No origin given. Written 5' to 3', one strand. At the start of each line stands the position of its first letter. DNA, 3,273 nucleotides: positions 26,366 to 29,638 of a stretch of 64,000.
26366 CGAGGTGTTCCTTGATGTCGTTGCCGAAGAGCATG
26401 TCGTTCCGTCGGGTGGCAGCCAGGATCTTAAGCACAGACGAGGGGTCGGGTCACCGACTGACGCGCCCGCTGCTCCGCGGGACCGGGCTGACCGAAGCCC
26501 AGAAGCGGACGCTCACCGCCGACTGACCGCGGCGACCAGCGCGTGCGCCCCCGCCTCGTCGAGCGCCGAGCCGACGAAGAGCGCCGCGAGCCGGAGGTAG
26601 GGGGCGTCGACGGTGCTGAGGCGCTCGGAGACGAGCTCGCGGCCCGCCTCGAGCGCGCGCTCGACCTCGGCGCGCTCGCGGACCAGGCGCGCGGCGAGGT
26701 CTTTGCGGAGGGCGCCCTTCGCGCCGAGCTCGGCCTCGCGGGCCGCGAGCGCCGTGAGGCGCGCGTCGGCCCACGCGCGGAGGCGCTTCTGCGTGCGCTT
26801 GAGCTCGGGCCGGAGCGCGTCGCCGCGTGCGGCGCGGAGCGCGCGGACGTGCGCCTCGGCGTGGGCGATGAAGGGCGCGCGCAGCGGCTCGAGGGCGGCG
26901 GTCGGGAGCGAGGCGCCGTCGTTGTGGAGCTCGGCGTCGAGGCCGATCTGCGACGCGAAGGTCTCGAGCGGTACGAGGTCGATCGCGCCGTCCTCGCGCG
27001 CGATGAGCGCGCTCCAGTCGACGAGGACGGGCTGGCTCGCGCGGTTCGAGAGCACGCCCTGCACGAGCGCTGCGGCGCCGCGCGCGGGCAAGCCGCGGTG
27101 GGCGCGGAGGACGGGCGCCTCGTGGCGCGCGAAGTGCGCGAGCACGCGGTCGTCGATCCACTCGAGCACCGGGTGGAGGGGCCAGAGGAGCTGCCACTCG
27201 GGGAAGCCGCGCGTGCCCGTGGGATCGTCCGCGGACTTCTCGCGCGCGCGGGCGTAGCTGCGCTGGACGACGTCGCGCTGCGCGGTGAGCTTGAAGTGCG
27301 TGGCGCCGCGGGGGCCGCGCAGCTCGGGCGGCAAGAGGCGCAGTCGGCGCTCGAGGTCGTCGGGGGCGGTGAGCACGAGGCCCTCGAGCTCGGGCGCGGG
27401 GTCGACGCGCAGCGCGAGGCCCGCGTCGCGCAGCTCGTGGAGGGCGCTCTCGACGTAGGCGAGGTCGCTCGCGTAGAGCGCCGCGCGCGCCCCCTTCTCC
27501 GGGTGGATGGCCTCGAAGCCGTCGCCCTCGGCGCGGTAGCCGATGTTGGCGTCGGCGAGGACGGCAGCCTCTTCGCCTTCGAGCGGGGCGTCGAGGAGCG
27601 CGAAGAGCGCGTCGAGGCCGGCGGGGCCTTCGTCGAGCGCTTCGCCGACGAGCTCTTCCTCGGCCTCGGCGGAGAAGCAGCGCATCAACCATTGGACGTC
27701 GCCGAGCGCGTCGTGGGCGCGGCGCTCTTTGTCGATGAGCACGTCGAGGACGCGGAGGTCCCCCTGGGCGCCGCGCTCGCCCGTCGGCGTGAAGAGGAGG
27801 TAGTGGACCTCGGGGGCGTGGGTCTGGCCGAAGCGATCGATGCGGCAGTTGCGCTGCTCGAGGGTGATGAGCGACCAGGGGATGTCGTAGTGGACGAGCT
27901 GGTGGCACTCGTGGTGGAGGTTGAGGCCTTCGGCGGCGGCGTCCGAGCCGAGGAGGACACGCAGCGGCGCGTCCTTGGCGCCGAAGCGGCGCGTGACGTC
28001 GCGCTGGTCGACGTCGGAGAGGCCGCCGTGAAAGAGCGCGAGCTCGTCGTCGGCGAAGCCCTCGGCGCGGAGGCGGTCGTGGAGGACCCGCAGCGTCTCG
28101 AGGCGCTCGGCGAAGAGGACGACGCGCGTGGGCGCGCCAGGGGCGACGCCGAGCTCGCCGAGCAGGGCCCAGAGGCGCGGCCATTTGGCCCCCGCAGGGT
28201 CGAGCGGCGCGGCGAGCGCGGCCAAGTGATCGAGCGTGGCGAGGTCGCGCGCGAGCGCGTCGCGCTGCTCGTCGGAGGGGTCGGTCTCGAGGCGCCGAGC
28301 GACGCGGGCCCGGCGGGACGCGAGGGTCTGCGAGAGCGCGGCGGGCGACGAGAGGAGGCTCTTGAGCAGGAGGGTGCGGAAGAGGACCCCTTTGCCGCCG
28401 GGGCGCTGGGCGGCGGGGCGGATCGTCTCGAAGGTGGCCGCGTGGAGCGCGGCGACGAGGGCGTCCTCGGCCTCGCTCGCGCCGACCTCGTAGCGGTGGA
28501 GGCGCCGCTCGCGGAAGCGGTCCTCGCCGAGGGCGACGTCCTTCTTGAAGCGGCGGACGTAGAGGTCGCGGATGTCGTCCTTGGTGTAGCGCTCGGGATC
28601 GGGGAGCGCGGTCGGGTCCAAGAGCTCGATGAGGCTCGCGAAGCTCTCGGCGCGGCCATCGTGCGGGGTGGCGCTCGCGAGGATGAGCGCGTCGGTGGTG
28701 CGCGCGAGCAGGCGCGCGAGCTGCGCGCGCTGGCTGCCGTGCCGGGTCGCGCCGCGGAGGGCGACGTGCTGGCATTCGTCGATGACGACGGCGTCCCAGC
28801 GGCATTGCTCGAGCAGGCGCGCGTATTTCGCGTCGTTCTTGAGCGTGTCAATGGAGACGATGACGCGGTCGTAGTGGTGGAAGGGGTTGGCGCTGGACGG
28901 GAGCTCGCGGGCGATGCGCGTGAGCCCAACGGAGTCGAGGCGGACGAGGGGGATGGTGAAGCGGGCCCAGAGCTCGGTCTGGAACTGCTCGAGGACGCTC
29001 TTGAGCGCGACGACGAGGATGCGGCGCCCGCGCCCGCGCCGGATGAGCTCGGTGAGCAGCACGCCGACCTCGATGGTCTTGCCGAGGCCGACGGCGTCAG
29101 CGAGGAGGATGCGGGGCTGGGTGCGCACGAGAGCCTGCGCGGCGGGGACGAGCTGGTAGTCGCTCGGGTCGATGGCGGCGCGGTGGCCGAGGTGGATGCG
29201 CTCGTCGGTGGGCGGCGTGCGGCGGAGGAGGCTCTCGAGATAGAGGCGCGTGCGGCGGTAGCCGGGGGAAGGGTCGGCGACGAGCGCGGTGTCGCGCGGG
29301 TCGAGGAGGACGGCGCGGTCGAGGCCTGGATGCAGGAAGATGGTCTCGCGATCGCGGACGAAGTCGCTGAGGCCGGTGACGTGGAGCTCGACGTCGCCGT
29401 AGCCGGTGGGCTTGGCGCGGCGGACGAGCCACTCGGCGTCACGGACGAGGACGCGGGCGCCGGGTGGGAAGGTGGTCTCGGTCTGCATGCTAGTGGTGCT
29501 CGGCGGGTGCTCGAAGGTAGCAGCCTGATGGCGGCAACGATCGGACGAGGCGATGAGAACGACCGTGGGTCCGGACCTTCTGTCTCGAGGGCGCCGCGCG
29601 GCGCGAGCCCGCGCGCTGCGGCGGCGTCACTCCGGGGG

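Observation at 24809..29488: SNF2 helicase + DUF4365-type nuclease + unknown 362-aa protein: a compact operon not assignable to any named system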

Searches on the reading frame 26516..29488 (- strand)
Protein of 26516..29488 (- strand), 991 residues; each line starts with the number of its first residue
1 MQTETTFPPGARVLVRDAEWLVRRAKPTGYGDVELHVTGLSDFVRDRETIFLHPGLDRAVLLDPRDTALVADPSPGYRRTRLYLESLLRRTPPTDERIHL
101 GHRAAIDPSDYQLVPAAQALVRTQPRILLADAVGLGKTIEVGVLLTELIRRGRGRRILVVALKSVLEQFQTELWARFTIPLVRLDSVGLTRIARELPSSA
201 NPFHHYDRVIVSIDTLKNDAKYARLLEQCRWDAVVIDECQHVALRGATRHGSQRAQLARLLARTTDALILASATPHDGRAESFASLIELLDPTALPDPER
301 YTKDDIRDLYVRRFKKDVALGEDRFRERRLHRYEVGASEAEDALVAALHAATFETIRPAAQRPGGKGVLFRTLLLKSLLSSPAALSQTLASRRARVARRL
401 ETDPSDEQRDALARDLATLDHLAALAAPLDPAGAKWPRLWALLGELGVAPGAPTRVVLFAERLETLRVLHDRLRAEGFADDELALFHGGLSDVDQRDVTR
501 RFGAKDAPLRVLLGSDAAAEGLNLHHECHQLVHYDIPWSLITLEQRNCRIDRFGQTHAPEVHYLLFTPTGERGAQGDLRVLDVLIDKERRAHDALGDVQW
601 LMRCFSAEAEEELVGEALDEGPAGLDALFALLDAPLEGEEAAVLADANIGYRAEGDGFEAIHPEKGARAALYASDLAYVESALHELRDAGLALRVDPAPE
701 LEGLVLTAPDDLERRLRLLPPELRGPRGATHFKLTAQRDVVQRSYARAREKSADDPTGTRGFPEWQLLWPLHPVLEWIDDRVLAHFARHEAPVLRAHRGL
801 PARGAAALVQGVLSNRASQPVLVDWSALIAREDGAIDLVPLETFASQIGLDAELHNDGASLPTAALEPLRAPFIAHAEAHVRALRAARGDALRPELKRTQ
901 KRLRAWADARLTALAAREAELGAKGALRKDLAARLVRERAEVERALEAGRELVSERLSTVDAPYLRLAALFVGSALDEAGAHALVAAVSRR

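Call 7: search_protein_families(library=pfam, proteins=[window:26516-29488:-], max_evalue=0.1)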
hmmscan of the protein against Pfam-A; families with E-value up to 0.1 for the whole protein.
window:26516-29488:- (991 aa): 4 families
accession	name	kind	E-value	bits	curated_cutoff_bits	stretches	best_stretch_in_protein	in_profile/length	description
PF00176.29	SNF2-rel_dom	-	2.1e-13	50.5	24.9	1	125-304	18-192/290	SNF2-related domain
PF00271.37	Helicase_C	-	1.1e-10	42.2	23.5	1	452-554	14-110/110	Helicase conserved C-terminal domain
PF04851.21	ResIII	-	4e-06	27.3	22.5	1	119-275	18-162/164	Type III restriction enzyme, res subunit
PF13872.12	AAA_34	-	0.039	13.3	27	1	127-267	63-215/306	P-loop containing NTP hydrolase pore-1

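Call 8: search_protein_families(library=padloc, proteins=[window:26516-29488:-], max_evalue=0.1)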
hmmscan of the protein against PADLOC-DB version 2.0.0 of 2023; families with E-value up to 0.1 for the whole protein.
window:26516-29488:- (991 aa): 39 families (the best 25 are shown)
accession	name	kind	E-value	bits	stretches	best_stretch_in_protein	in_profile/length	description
PDLC02621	DrmD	-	1.4e-96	322.8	2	102-417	116-446/1040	DrmD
PDLC02572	DrmA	-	8e-71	237.2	2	102-396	113-422/1043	DrmA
PDLC02633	DrmD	-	1.5e-61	206.4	2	102-401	120-432/839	DrmD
PDLC02632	DrmD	-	1.9e-60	203.1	2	102-404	118-433/662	DrmD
PDLC00659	HmaA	-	4.6e-58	195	2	102-406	99-408/1176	SNF2 helicase / DEAD-box helicase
PDLC02500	BrxHI|BrxHII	-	9.7e-54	181.2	2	105-394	88-396/933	BrxHI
PDLC02504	BrxHI|BrxHII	-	3.8e-49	165.4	2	110-395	112-397/971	BrxHII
PDLC02624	DrmD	-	2.8e-41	139.8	2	454-557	364-469/652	DrmD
PDLC02853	DpdE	-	1.6e-36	123.7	2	104-293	94-286/985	DpdE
PDLC02840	DpdE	-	1.4e-34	117.6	2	104-296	156-323/1091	DpdE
PDLC02619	DrmD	-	1.5e-31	107.3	3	102-309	27-227/872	DrmD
PDLC02634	DrmD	-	2.5e-30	103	2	120-309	104-289/900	DrmD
PDLC02623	DrmD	-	5.5e-28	95.2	2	451-556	527-626/1040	DrmD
PDLC02620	DrmD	-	1.7e-27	93.8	2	119-401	112-397/1060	DrmD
PDLC02625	DrmD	-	2.5e-27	93.8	2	454-575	268-388/792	DrmD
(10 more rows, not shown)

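Call 9: search_protein_families(library=ncbifam, proteins=[window:26516-29488:-], max_evalue=0.1)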
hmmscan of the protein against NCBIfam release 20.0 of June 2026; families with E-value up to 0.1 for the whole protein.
window:26516-29488:- (991 aa): 8 families
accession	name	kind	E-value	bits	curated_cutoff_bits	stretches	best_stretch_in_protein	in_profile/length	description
NF038317.1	DISARM_DrmD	equivalog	3e-97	327.1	610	2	102-417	102-431/1021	DISARM system SNF2-like helicase DrmD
NF003426.0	PRK04914.1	equivalog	1.4e-43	149.3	576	2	110-305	156-346/959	RNA polymerase-associated protein RapA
NF041062.1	DpdE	equivalog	1.2e-37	129.4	500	2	105-295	151-317/1048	protein DpdE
NF042964.1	phospholipD_antiphage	equivalog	3e-31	108.6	1100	2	356-558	585-794/895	phospholipase D-like domain-containing anti-phage protein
NF038318.1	DISARM_DrmD_b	equivalog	3.1e-30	105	950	3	102-308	24-223/868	DISARM system SNF2-like helicase DrmD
NF046051.1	restrict_EcoAI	equivalog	0.00024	19.6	550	1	117-252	170-292/768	EcoAI/FtnUII family type I restriction enzme subunit R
NF008521.0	PRK11448.1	equivalog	0.038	12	729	1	118-166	427-475/1123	type I restriction-modification system endonuclease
NF053675.1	pilus_reg_Snf2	equivalog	0.054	11.5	1100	0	128-242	607-710/1029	pilus expression-regulating Snf2 family helicase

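Call 22: find_homologous_proteins(query=window:26516-29488:-, max_evalue=1e-20)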
Query window:26516-29488:- (991 aa): 7439 proteins with E <= 1e-20 among 8000 candidates; the best 120 are listed.
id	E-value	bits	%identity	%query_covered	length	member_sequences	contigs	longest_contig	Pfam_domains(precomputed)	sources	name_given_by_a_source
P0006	0.0e+0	1597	77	100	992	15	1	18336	PF00176.30,PF00271.38,PF04851.22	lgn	-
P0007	0.0e+0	1112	56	98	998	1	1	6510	PF00270.36,PF00176.30,PF00271.38,PF04851.22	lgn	-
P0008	0.0e+0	1018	66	76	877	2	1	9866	PF00176.30,PF00271.38,PF04851.22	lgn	-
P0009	1.8e-295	1001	54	99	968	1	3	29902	PF00270.36,PF00176.30,PF00271.38,PF04851.22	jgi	jgi:hypothetical protein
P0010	5.4e-295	999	53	99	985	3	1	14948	PF00176.30,PF00271.38,PF04851.22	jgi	jgi:superfamily II DNA or RNA helicase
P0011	6.5e-278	943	51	98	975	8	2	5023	PF00176.30,PF00271.38,PF04851.22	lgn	-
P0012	4.3e-276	937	51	99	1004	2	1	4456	PF00176.30,PF00271.38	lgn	-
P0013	5.3e-276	937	51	98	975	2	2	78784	PF00176.30,PF00271.38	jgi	jgi:Helicase conserved C-terminal domain/SNF2-related domain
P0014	6.1e-275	933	51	98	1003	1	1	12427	PF00176.30,PF00271.38,PF04851.22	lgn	-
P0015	1.5e-274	932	50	99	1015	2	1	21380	PF00176.30,PF00271.38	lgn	-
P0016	5.8e-273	927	50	98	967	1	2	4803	PF00176.30,PF00271.38,PF04851.22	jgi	jgi:hypothetical protein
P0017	5.6e-272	923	50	98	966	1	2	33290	PF00270.36,PF00176.30,PF00271.38,PF04851.22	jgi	jgi:hypothetical protein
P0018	2.6e-271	921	50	97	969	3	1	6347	PF00176.30,PF00271.38,PF04851.22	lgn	-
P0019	5.6e-271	920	51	98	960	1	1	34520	PF00176.30,PF00271.38,PF04851.22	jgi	jgi:Helicase conserved C-terminal domain/SNF2-related domain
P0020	8.1e-271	919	50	98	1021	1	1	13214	PF00176.30,PF00271.38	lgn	-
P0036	5.8e-265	900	50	98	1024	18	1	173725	PF00176.30,PF00271.38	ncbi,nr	ncbi:MAG: DEAD/DEAH box helicase [Sandaracinaceae bacterium]|nr:DEAD/DEAH box helicase [Sandaracinac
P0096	4.0e-248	844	48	98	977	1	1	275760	PF00176.30,PF00271.38,PF04851.22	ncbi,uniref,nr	ncbi:helicase-related protein [Enhygromyxa salina]|uniref:RNA polymerase-associated protein RapA n=1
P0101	5.6e-247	841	47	98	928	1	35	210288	PF00176.30,PF00271.38,PF04851.22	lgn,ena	-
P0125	8.0e-245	833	49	98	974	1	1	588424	PF00176.30,PF00271.38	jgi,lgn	jgi:hypothetical protein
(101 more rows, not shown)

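Call 23: find_encoding_contigs(protein=P0006, flank=10000, max_places=2)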
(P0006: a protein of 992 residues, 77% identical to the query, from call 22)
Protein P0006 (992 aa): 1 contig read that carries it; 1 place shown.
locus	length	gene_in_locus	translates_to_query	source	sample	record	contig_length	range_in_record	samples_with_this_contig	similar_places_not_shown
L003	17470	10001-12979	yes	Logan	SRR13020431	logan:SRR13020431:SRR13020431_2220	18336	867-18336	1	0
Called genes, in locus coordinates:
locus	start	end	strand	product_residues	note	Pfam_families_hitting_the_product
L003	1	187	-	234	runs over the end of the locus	-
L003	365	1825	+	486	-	PF03219:TLC (faint), PF07690:MFS_1 (weak)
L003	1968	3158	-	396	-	-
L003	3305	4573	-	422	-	-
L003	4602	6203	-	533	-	-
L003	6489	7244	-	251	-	-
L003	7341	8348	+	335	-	PF01694:Rhomboid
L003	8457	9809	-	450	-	PF13424:TPR_12 (faint), PF00515:TPR_1 (faint), PF07719:TPR_2 (faint), PF14559:TPR_19 (weak)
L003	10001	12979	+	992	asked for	PF00176:SNF2-rel_dom, PF04851:ResIII (weak), PF00271:Helicase_C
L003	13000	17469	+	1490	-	?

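Call 24: find_encoding_contigs(protein=P0036, flank=10000, max_places=2)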
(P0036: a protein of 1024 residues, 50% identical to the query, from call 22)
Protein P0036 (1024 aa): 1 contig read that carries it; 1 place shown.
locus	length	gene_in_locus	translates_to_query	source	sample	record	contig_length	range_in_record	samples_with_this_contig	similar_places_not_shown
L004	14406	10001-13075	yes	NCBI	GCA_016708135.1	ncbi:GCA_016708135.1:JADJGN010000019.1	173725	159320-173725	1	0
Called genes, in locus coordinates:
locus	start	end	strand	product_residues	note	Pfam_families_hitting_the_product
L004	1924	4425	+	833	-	PF00350:Dynamin_N, PF01926:MMR_HSR1 (faint)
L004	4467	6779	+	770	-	PF00270:DEAD, PF04851:ResIII, PF18766:SWI2_SNF2 (weak), PF00271:Helicase_C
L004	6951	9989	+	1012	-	PF03118:RNA_pol_A_CTD, PF04545:Sigma70_r4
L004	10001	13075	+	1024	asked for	PF00176:SNF2-rel_dom, PF00271:Helicase_C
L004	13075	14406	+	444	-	?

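Call 25: find_encoding_contigs(protein=P0096, flank=10000, max_places=2)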
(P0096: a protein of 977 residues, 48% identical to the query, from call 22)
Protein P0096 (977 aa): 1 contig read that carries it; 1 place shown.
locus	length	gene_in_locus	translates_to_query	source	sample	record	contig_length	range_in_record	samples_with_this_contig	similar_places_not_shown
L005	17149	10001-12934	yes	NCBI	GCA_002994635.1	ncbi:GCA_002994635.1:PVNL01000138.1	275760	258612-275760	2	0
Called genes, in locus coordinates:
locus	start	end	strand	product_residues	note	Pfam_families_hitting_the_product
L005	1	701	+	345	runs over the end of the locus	PF00072:Response_reg, PF01339:CheB_methylest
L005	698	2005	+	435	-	-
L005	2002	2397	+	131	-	PF00072:Response_reg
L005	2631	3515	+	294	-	PF00512:HisKA, PF14501:HATPase_c_5 (faint), PF02518:HATPase_c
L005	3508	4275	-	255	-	PF13476:AAA_23 (weak), PF00005:ABC_tran, PF02463:SMC_N (faint), PF13304:AAA_21 (weak)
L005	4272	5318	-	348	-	-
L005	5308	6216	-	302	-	PF01497:Peripla_BP_2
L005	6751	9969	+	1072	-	PF03118:RNA_pol_A_CTD (weak), PF04545:Sigma70_r4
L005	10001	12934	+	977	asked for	PF00176:SNF2-rel_dom, PF04851:ResIII (weak), PF00271:Helicase_C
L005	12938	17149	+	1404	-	PF07669:Eco57I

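Call 29: search_protein_families(library=padloc, proteins=[L005:12938-17149:+, L005:6751-9969:+, L003:13000-17469:+, L004:1924-4425:+, L004:4467-6779:+, L004:6951-9989:+], max_evalue=0.001)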
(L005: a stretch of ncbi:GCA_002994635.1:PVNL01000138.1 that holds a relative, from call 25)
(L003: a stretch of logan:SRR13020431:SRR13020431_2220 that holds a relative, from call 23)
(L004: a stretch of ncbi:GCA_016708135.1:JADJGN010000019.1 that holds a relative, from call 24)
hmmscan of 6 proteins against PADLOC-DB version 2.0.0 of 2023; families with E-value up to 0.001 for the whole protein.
L005:12938-17149:+ (1404 aa): 21 families
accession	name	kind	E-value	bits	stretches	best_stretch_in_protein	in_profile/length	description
PDLC03614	REase_MTase_IIG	-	1.1e-216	720.6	2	8-886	5-885/1584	Type IIG restriction enzyme-methyltransferase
PDLC03611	REase_MTase_IIG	-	2.5e-175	583.3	2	170-886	150-849/1532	Type IIG restriction enzyme-methyltransferase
PDLC02643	DrmMI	-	2.8e-57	192.4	3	514-693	529-721/1347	DrmMI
PDLC02638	DrmMI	-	1.9e-40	136.9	3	526-693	540-720/935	DrmMI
PDLC03622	REase_MTase_IIG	-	2.3e-28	96.1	2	849-924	763-839/1524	Type IIG restriction enzyme-methyltransferase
PDLC02644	DrmMI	-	2.2e-25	86.8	2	514-693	39-231/988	DrmMI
PDLC03618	REase_MTase_IIG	-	2.7e-25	85.9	1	514-694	523-716/1429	Type IIG restriction enzyme-methyltransferase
PDLC02645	DrmMI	-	7.1e-23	78.7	2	518-616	527-621/772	DrmMI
PDLC02639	DrmMI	-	8.9e-20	68.5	1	525-693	235-389/803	DrmMI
PDLC03609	REase_MTase_IIG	-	2.5e-19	66.6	2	587-690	434-533/1066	Type IIG restriction enzyme-methyltransferase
PDLC03613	REase_MTase_IIG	-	1.1e-17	61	1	452-693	385-617/1250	Type IIG restriction enzyme-methyltransferase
PDLC02646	DrmMI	-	2.2e-16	57.2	2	640-692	46-99/792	DrmMI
PDLC03629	REase_MTase_IIG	-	6.8e-13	45.3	1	585-692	431-537/1182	Type IIG restriction enzyme-methyltransferase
PDLC03620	REase_MTase_IIG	-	2.4e-12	43.3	1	414-693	456-728/1378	Type IIG restriction enzyme-methyltransferase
PDLC03604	REase_MTase_IIG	-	1.4e-11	41.2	1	581-693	381-506/1011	Type IIG restriction enzyme-methyltransferase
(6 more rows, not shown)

L005:6751-9969:+ (1072 aa): 1 family
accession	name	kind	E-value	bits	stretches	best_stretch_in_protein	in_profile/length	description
PDLC02203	MzaA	-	0.00014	18.3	1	373-426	604-658/683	-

L003:13000-17469:+ (1490 aa): 24 families
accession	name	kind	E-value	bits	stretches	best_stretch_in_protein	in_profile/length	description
PDLC03614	REase_MTase_IIG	-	1.2e-228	760.2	1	7-1482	5-1522/1584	Type IIG restriction enzyme-methyltransferase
PDLC03611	REase_MTase_IIG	-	1.8e-198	660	2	162-845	150-829/1532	Type IIG restriction enzyme-methyltransferase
PDLC02643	DrmMI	-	1.6e-67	226.4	3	492-687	527-736/1347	DrmMI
PDLC02638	DrmMI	-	2.2e-50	169.8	3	486-678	518-726/935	DrmMI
PDLC03618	REase_MTase_IIG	-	7.5e-32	107.6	2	490-673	519-715/1429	Type IIG restriction enzyme-methyltransferase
PDLC02645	DrmMI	-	1.3e-30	104.3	2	492-687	521-728/772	DrmMI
PDLC02644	DrmMI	-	4e-29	99.2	2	489-673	34-231/988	DrmMI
PDLC03622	REase_MTase_IIG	-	3.4e-25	85.6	2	822-938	759-855/1524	Type IIG restriction enzyme-methyltransferase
PDLC03613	REase_MTase_IIG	-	4e-21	72.4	2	382-679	336-623/1250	Type IIG restriction enzyme-methyltransferase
PDLC02639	DrmMI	-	3.2e-20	70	1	519-679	223-395/803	DrmMI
PDLC03620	REase_MTase_IIG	-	6.3e-17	58.5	1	237-678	310-734/1378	Type IIG restriction enzyme-methyltransferase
PDLC03629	REase_MTase_IIG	-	1.2e-16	57.8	1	517-671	377-536/1182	Type IIG restriction enzyme-methyltransferase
PDLC02646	DrmMI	-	2.1e-16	57.3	2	625-673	52-100/792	DrmMI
PDLC03609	REase_MTase_IIG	-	3.3e-13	46.4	1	567-672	434-535/1066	Type IIG restriction enzyme-methyltransferase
PDLC03596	REase_MTase_IIG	-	1.6e-12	44.2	1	565-671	537-642/1148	Type IIG restriction enzyme-methyltransferase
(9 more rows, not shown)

L004:1924-4425:+ (833 aa): 2 families
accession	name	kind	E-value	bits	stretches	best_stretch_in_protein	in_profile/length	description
PDLC03839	LeoA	-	2.7e-06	24.8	0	282-571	103-331/559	-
PDLC03841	LeoBC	-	6.5e-06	23.5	0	619-799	277-448/601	-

L004:4467-6779:+ (770 aa): 14 families
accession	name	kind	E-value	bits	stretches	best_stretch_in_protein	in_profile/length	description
PDLC03659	mREase_IV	-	1.3e-21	74.3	1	5-360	218-553/945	Type IV methyl-directed restriction enzyme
PDLC03658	mREase_IV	-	8.6e-18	61.4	1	17-362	234-547/953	Type IV methyl-directed restriction enzyme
PDLC02707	PbeA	-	9.3e-16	55.5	2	3-190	250-432/672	PbeA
PDLC02704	PbeA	-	2.6e-09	34.2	1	126-190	375-437/682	PbeA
PDLC02706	PbeA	-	2.6e-07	27.6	1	6-191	270-451/722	PbeA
PDLC03597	REase_MTase_IIG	-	7.9e-07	25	0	315-372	550-605/1646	Type IIG restriction enzyme-methyltransferase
PDLC01439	typeIV_DinG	-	1.3e-06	25.3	0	5-80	15-86/575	CAS-IV-A; associated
PDLC03047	REase_I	-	2.2e-06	23.7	0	268-359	605-702/1107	Type I restriction enzyme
PDLC01309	Cas3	-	4.9e-05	19.8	1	30-111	35-120/710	CAS-I-U; effector_G3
PDLC03650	REase_III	-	0.00027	17.4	0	318-366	379-427/898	Type III restriction enzyme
PDLC03042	REase_I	-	0.00053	15.5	0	307-361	777-831/1170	Type I restriction enzyme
PDLC03051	REase_MTase_I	-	0.00054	15.1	0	316-372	556-610/1591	Type I restriction enzyme-methyltransferase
PDLC01765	Cas3c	-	0.00072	16.6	0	27-75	185-234/612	-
PDLC00939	Cas3g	-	0.00093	15.4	0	5-83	15-97/864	"CRISPR-associated helicase Cas3, subtype Dpsyc"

L004:6951-9989:+ (1012 aa): 0 families
